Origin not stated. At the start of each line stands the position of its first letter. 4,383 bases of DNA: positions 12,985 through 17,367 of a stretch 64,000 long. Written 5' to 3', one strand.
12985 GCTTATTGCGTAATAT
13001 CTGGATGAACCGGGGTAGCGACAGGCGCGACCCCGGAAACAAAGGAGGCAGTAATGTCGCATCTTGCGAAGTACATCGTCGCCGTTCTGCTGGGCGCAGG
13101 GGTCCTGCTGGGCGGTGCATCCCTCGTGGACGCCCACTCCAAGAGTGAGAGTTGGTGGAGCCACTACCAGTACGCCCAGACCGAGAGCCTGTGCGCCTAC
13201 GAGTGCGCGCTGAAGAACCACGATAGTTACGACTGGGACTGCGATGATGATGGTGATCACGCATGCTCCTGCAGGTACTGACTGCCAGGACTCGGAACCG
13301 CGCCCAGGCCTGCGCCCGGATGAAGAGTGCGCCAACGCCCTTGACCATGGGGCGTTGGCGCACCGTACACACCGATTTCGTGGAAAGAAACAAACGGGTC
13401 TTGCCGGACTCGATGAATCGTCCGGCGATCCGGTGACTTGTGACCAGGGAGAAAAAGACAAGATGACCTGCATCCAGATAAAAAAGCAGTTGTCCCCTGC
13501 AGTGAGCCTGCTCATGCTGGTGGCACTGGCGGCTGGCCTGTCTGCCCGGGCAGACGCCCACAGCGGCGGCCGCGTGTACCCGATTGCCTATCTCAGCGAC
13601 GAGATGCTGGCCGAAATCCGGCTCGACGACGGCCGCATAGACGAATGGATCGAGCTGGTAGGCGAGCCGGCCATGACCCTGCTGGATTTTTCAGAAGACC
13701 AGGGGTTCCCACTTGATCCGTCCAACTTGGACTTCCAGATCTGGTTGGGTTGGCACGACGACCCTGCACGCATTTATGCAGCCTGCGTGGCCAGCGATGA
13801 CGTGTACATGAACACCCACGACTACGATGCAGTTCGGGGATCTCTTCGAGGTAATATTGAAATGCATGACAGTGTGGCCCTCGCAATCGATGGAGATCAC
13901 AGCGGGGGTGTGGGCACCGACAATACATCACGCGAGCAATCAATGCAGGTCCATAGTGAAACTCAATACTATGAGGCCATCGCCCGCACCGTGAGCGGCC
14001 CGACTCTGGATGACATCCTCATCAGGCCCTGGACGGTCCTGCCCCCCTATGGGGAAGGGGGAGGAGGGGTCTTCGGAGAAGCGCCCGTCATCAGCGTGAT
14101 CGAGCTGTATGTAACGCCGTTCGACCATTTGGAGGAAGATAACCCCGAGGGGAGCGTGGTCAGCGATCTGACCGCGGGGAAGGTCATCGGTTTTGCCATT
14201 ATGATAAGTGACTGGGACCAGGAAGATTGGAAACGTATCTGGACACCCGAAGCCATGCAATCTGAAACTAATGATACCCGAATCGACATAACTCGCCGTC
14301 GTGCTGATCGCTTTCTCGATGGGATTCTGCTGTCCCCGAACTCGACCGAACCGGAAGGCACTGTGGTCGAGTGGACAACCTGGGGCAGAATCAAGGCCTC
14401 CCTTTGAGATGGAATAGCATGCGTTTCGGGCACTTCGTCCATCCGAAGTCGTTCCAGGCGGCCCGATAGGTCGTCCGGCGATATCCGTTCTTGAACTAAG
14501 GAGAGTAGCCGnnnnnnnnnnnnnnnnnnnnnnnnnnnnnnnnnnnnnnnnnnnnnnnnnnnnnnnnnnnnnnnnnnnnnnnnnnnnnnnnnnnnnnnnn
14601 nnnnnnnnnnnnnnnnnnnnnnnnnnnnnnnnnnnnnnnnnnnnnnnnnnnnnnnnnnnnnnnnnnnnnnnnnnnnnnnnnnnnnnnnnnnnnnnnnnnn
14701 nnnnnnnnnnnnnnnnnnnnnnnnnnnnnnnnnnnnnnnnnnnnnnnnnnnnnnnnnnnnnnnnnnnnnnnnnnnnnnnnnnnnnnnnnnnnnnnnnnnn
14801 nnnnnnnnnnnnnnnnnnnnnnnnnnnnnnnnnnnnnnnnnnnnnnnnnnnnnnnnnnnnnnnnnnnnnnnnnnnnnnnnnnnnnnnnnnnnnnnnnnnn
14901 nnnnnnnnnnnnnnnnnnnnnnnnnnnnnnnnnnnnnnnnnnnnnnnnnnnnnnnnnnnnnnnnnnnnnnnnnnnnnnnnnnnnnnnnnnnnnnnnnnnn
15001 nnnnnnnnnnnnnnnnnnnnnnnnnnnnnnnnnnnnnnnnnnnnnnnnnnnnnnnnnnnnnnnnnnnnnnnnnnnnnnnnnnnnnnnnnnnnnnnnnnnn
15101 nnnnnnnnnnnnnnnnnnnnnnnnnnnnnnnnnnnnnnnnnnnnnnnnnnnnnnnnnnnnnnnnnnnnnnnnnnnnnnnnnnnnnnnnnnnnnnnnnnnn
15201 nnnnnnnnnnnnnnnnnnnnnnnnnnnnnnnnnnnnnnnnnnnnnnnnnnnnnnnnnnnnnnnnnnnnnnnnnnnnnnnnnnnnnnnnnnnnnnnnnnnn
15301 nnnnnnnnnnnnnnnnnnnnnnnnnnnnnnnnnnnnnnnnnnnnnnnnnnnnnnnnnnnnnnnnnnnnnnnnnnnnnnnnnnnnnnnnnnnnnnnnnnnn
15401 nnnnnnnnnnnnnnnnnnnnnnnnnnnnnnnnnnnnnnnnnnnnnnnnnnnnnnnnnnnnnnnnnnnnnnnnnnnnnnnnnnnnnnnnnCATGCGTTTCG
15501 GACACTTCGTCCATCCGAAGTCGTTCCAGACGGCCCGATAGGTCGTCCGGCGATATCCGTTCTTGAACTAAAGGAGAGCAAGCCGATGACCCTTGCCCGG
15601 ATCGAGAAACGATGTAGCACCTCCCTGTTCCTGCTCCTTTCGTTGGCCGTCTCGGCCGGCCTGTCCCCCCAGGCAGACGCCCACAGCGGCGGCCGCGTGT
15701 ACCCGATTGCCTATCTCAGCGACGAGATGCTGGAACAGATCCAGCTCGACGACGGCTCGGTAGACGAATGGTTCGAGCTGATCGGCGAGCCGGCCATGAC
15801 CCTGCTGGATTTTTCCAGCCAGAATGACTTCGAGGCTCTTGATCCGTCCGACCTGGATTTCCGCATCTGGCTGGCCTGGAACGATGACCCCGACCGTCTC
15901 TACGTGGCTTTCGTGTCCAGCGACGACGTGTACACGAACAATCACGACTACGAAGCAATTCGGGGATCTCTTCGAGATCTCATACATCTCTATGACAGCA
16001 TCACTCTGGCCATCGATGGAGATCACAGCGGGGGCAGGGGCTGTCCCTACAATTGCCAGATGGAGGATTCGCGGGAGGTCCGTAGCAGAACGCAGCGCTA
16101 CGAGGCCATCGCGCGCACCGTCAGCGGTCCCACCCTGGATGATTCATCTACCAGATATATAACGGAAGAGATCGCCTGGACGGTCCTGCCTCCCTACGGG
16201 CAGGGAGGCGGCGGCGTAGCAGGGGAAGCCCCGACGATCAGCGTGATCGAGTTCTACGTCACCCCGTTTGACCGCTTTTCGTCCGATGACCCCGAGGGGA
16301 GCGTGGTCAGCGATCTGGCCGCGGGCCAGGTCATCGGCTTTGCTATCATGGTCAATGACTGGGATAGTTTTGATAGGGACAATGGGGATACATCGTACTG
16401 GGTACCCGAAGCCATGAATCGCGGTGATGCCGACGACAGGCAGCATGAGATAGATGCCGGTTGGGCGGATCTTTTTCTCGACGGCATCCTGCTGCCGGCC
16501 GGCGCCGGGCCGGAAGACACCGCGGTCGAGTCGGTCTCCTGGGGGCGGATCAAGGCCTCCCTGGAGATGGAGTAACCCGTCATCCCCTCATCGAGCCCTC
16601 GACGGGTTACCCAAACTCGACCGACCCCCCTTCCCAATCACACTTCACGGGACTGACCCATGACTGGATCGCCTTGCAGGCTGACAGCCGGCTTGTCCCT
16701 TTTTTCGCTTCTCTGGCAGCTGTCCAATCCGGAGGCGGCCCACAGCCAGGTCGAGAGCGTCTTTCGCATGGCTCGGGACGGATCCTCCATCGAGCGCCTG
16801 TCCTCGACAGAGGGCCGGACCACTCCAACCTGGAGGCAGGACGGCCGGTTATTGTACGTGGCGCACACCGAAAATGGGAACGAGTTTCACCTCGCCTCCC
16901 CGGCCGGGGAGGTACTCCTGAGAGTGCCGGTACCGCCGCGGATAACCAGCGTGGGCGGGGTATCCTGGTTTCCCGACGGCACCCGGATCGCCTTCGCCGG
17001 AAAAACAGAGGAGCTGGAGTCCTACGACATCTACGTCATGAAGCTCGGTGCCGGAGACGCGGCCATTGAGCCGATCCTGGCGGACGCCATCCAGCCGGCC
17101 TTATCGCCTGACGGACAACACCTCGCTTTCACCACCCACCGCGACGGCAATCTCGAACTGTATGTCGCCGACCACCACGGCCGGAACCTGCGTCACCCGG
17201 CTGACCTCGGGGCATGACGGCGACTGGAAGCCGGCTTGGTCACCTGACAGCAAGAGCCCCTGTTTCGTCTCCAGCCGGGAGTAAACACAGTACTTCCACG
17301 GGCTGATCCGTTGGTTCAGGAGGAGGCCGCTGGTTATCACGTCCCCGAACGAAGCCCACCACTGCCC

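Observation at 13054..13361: Small Cys-rich acidic secreted peptide as first gene of the sigma54 operon, followed by a 12-bp-stem hairpin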

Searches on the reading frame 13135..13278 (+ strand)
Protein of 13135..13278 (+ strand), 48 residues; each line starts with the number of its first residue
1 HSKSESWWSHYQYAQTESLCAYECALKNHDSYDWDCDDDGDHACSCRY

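Call 68: search_solved_structures(query=A5, max_evalue=10, show_alignments=2)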
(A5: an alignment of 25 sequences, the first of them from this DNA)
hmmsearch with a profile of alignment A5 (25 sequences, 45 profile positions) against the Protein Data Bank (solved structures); distinct sequences matched with E-value up to 10: 1.
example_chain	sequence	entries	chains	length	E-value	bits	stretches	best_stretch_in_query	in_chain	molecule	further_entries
2e3e_A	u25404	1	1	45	2.1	11.9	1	14-45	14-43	defensin, mutant DEF-BBB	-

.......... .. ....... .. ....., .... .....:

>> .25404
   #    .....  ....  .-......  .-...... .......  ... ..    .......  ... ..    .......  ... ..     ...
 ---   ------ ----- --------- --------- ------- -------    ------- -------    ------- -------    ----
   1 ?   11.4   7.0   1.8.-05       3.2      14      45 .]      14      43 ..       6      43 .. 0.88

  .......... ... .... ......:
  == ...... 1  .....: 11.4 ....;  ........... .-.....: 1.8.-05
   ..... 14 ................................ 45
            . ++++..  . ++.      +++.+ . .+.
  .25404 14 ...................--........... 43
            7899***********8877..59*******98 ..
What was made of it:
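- The only PDB hit of the core profile is an insect defensin, with the Cys residues in register (call 68).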

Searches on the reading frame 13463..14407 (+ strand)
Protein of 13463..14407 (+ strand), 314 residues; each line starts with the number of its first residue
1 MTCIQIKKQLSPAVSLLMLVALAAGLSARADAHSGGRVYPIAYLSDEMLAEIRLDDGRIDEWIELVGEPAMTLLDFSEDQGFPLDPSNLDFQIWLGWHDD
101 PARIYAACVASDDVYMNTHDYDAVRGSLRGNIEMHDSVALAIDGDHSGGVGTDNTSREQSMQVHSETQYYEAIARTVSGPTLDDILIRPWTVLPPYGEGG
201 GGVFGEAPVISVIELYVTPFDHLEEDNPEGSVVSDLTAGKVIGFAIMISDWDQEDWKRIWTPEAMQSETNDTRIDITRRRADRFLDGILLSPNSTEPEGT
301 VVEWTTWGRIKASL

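Call 8: search_protein_families(library=pfam, proteins=[window:13463-14407:+], max_evalue=0.1)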
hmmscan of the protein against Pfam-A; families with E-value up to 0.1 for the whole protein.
window:13463-14407:+ (314 aa): 0 families

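Call 17: find_homologous_proteins(query=window:13463-14407:+, max_evalue=0.001)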
Query window:13463-14407:+ (314 aa): 387 proteins with E <= 0.001 among 6406 candidates; the best 120 are listed.
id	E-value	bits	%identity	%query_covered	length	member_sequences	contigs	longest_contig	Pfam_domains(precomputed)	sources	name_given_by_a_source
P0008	8.4e-197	671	96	100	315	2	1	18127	-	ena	-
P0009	4.3e-132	458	66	100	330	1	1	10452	-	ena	-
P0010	2.0e-124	433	65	100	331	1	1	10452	-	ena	-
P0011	4.4e-122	425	64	100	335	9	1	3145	-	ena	-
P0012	1.5e-120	420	62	100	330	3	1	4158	-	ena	-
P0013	1.4e-118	414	63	100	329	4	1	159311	-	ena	-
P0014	1.7e-118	413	63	100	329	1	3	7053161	-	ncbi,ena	-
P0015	7.2e-116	405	63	99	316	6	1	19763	-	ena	-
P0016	2.1e-112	393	60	100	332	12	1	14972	-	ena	-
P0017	2.5e-111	390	59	100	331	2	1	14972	-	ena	-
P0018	8.5e-110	385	59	100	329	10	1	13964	-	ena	-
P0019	2.5e-108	380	59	100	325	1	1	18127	-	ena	-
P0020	6.5e-108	379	58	100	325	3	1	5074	-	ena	-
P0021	2.3e-107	377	60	100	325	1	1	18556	-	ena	-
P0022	3.2e-107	376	58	100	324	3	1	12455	-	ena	-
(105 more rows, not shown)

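Call 36: search_solved_structures(query=A3, max_evalue=1)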
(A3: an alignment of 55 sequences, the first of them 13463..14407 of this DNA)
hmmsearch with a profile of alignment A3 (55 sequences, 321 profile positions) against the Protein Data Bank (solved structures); distinct sequences matched with E-value up to 1: 1.
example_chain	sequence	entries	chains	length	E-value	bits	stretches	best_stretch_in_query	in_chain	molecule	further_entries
2mxd_A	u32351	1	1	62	0.13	14.6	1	45-93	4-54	Viral protein genome-linked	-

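Call 39: search_protein_families(library=ncbifam, proteins=[window:13463-14407:+], max_evalue=1)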
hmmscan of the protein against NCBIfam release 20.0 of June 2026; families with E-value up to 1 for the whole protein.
window:13463-14407:+ (314 aa): 2 families
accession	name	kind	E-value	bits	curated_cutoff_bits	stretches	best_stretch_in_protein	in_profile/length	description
NF012196.1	Ig_like_ice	domain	0.057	13.2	50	1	108-156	33-84/108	Ig-like domain-containing protein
TIGR01398.1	FlhA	equivalog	0.34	9.1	772.1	1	139-173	146-180/678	flagellar biosynthesis protein FlhA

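Call 42: find_related_loci(query=A3, collection=genome_contigs, flank=4000)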
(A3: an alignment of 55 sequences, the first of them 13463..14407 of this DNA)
Query A3 (314 aa) in genome_contigs; peptide patterns used: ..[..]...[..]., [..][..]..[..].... (x = any residue, [..] = any of these).
61 stretches matched a pattern; 38 encode a relative of the query (tblastn E <= 1e-3); 35 distinct loci.
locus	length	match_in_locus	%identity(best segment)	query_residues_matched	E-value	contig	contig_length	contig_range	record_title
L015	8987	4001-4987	59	1-314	1e-110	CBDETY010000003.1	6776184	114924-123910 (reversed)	MAG: Candidatus Latescibacterota bacterium isolate 4ecebec3-674b-4d24-a34d-cb651c760dca genome assembly, contig: contig_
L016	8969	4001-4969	55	1-314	3e-101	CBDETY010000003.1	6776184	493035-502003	MAG: Candidatus Latescibacterota bacterium isolate 4ecebec3-674b-4d24-a34d-cb651c760dca genome assembly, contig: contig_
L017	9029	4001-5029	52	1-314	3e-93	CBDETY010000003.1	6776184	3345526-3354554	MAG: Candidatus Latescibacterota bacterium isolate 4ecebec3-674b-4d24-a34d-cb651c760dca genome assembly, contig: contig_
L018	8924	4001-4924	53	7-314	2e-92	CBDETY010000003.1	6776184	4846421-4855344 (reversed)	MAG: Candidatus Latescibacterota bacterium isolate 4ecebec3-674b-4d24-a34d-cb651c760dca genome assembly, contig: contig_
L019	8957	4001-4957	55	1-314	3e-92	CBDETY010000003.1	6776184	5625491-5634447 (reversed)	MAG: Candidatus Latescibacterota bacterium isolate 4ecebec3-674b-4d24-a34d-cb651c760dca genome assembly, contig: contig_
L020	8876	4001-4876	56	32-314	2e-91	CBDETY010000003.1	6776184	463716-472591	MAG: Candidatus Latescibacterota bacterium isolate 4ecebec3-674b-4d24-a34d-cb651c760dca genome assembly, contig: contig_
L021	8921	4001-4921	53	1-314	3e-91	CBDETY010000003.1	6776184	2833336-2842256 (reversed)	MAG: Candidatus Latescibacterota bacterium isolate 4ecebec3-674b-4d24-a34d-cb651c760dca genome assembly, contig: contig_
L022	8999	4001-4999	50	1-314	1e-88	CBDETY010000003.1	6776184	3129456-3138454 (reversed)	MAG: Candidatus Latescibacterota bacterium isolate 4ecebec3-674b-4d24-a34d-cb651c760dca genome assembly, contig: contig_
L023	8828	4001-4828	58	30-314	1e-87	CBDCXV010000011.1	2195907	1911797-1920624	MAG: Candidatus Latescibacterota bacterium isolate a04b77f4-1c6a-4467-bb03-95175eeb39fb genome assembly, contig: contig_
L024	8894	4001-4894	51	19-314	2e-87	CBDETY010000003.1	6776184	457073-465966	MAG: Candidatus Latescibacterota bacterium isolate 4ecebec3-674b-4d24-a34d-cb651c760dca genome assembly, contig: contig_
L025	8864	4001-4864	59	33-314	2e-85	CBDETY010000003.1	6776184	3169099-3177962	MAG: Candidatus Latescibacterota bacterium isolate 4ecebec3-674b-4d24-a34d-cb651c760dca genome assembly, contig: contig_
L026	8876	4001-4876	53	7-314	1e-83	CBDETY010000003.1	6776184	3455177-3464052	MAG: Candidatus Latescibacterota bacterium isolate 4ecebec3-674b-4d24-a34d-cb651c760dca genome assembly, contig: contig_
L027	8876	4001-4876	54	35-314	4e-86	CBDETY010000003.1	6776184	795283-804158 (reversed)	MAG: Candidatus Latescibacterota bacterium isolate 4ecebec3-674b-4d24-a34d-cb651c760dca genome assembly, contig: contig_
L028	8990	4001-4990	48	1-314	2e-82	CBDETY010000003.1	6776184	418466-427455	MAG: Candidatus Latescibacterota bacterium isolate 4ecebec3-674b-4d24-a34d-cb651c760dca genome assembly, contig: contig_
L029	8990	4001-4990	47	1-314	8e-79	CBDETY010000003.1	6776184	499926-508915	MAG: Candidatus Latescibacterota bacterium isolate 4ecebec3-674b-4d24-a34d-cb651c760dca genome assembly, contig: contig_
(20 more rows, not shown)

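Call 45: predict_structure(alignment_id=A3)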
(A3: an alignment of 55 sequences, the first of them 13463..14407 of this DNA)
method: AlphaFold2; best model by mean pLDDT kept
length: 314 residues; sequences in the alignment: 55
mean_pLDDT: 78.2   pTM: 0.78
mean pLDDT of the five models: 78.2, 78.1, 71.7, 70.5, 69.2
residues with pLDDT >= 90: 86; 70-90: 151; 50-70: 43; < 50: 34
segments of 3 or more residues with pLDDT < 50: 1-9, 189-195, 296-306, 308-314
pLDDT, mean of each block of 10 residues (from residue 1): 43 66 55 78 92 83 89 89 81 93 91 85 82 88 90 86 87 70 53 57 74 84 81 90 94 84 87 92 94 57 44 40
secondary structure, 60 per line:
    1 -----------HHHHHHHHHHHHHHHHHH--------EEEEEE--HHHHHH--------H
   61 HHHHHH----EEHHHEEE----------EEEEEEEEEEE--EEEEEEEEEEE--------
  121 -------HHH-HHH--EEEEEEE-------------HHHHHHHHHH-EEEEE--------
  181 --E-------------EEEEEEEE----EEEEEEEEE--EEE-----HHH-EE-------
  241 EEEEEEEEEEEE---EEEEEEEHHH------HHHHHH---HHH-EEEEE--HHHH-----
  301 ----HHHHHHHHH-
elements in order: H12-29 E38-43 H46-51 H60-66 E76-78 E89-99 E102-112 E137-143 H157-166 E168-172 E197-204 E209-217 E220-222 E241-252 E256-262 H272-277 E285-289 H292-295 H305-313

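Call 49: fold_search(model_id=the predicted structure, library=pdb)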
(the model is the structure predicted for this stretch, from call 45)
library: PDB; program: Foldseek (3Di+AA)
matches with E <= 10: 537; with E <= 0.001: 6
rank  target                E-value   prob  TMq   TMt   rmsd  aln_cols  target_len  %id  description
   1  7nwn                  2.0e-09  1.00  0.49  0.74   5.5       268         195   13  A carbohydrate binding module family 9 (CBM9) from Caldicellulsiruptor kristjanssonii (released 2021-07-07)
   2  7nwo                  2.5e-08  1.00  0.46  0.72   5.1       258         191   13  A carbohydrate binding module family 9 (CBM9) from Caldicellulosiruptor kristjanssonii in complex with glucose (released 2021-07-07)
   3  1i82_A                3.0e-08  1.00  0.51  0.80   3.8       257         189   13  FAMILY 9 CARBOHYDRATE-BINDING MODULE FROM THERMOTOGA MARITIMA XYLANASE 10A WITH CELLOBIOSE (released 2001-06-13)
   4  4jpq_B                3.3e-05  1.00  0.35  0.47   8.6       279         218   10  Crystal structure of a putative carbohydrate-binding protein (BACUNI_03838) from Bacteroides uniformis ATCC 8492 at 2. (released 2013-04-17)
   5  7b04_C                3.9e-04  0.98  0.34  0.36  12.2       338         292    9  Structure of Nitrite oxidoreductase (Nxr) from the anammox bacterium Kuenenia stuttgartiensis. (released 2021-07-14)
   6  7b04_O                9.3e-04  0.98  0.37  0.40  11.4       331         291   10  Structure of Nitrite oxidoreductase (Nxr) from the anammox bacterium Kuenenia stuttgartiensis. (released 2021-07-14)
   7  2ivf_C                1.2e-03  0.99  0.36  0.49   7.3       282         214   10  Ethylbenzene dehydrogenase from Aromatoleum aromaticum (released 2006-09-14)
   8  8uls_H                2.6e-02  0.38  0.20  0.37   9.0       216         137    9  Cryo-EM structure of the BG505 SOSIPv2 in complex with bNAb 01_D03 Fabs (released 2025-04-16)
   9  6cue_7                5.0e-02  0.66  0.22  0.45   7.3       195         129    7  Cryo-EM structure at 4.0 A resolution of vaccine-elicited antibody vFP7.04 in complex with HIV-1 Env BG505 DS-SOSIP, a (released 2018-07-11)
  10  4jb9_H                6.4e-02  0.57  0.23  0.30   7.5       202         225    7  Crystal structure of antibody VRC06 in complex with HIV-1 gp120 core (released 2013-05-08)
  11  5cfa_A                6.8e-02  0.21  0.21  0.20  13.6       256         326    7  Crystal structures of Bbp from Staphylococcus aureus with peptide ligand (released 2015-09-23)
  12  7ll1_E                7.2e-02  0.13  0.18  0.23  20.1       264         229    6  Cryo-EM structure of BG505 DS-SOSIP in complex with glycan276-dependent broadly neutralizing antibody VRC40.01 Fab (released 2021-03-17)
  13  7o1q_A                8.1e-02  0.06  0.13  0.14  23.7       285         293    7  Amyloid beta oligomer displayed on the alpha hemolysin scaffold (released 2021-04-14)
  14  2lkf                  9.1e-02  0.05  0.13  0.14  21.1       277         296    8  LEUKOCIDIN F (HLGB) FROM STAPHYLOCOCCUS AUREUS (released 1999-07-28)
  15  7qep_S3               1.0e-01  0.13  0.11  0.15  14.2       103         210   11  Cryo-EM structure of the ribosome from Encephalitozoon cuniculi (released 2022-02-09)
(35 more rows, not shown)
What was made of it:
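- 13463..14407 (+): First CBM9/DOMON-like paralog (314 aa, with signal peptide, mature N-terminus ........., C-terminal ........). Foldseek matches CBM9 structures 7nwn (E = 2e-9) and 1i82 (TM 0.80), and also NxrC and EbdC (calls 45, 49).
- The paralogs have a CBM9/DOMON-like fold (call 49).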

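Call 81: search_protein_families(library=pfam, alignment_id=A3, max_evalue=1)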
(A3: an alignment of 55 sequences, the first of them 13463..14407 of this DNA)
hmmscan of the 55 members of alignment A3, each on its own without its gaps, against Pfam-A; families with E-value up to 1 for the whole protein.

A. member 1, window:13463-14407:+ (314 aa): 0 families

B. families by the number of members that match (of 55 scanned): 6 families
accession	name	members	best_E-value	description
PF06452.16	CBM9_1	8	0.033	Carbohydrate family 9 binding domain-like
PF23518.1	WW_2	1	0.025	WW domain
PF25718.1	Mycobacteriophage_73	1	0.057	Mycobacteriophage L5 gene 73 protein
PF06592.18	DUF1138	1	0.082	Protein of unknown function (DUF1138)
PF12785.12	VESA1_N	1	0.18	Variant erythrocyte surface antigen-1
PF24198.1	DUF7423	1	0.18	Domain of unknown function (DUF7423)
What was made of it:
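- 13463..14407 (+): Faint CBM9_1 hits occur in 8 of 55 members (call 81).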

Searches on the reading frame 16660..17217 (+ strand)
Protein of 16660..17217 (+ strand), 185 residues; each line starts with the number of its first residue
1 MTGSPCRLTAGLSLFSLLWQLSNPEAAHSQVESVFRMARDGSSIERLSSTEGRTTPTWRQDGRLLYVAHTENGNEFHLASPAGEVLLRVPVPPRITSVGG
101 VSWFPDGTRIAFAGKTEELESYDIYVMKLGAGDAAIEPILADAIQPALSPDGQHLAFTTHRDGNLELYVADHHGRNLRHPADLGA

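Call 8: search_protein_families(library=pfam, proteins=[window:16660-17217:+], max_evalue=0.1)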
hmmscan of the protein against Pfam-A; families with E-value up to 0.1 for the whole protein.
window:16660-17217:+ (185 aa): 5 families
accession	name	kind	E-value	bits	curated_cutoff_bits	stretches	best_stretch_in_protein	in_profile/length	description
PF07676.18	PD40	-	2.3e-16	59.7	20.9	2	143-169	11-38/38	WD40-like Beta Propeller Repeat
PF10647.15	Gmad1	-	4.5e-05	23.9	20.5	0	144-174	26-56/251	Lipoprotein LpqB beta-propeller domain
PF12894.13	ANAPC4_WD40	-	0.00055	20.6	22.9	0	97-126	40-69/91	Anaphase-promoting complex subunit 4 WD40 domain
PF25174.1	Beta-prop_THOC3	-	0.0085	15.6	305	0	101-170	94-158/272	THOC3 beta-propeller domain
PF06832.18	BiPBP_C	-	0.0095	16.3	26.8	0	151-176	60-85/90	Penicillin-Binding Protein C-terminus Family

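Call 39: search_protein_families(library=ncbifam, proteins=[window:16660-17217:+], max_evalue=1)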
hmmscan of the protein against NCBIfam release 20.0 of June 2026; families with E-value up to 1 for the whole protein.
window:16660-17217:+ (185 aa): 5 families
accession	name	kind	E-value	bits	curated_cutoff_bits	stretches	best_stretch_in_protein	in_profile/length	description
TIGR02800.1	propeller_TolB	equivalog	1.3e-15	57.3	343.15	2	102-178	197-272/418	Tol-Pal system beta propeller repeat protein TolB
NF033523.0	lasso_peptidase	equivalog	3.3e-05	22.8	400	1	141-176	88-123/638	Atxe2 family lasso peptide isopeptidase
NF002183.0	PRK01029.1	equivalog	4.2e-05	22.8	405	1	102-169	333-399/429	Tol-Pal system protein TolB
NF053518.1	DipepPtdsDpp5Prph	equivalog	0.00045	18.8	900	1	96-163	195-270/655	dipeptidyl-peptidase Dpp5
TIGR02171.1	Fb_sc_TIGR02171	subfamily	0.048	11.6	544.35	1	142-169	351-381/912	TIGR02171 family lipoprotein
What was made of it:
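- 16660..17217 (+): PD40/TolB-like beta-propeller gene. It is 185 aa here, against 294-310 aa in related loci. Pfam PD40 at 2e-16 and a weak NCBIfam TolB match (calls 8, 39).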
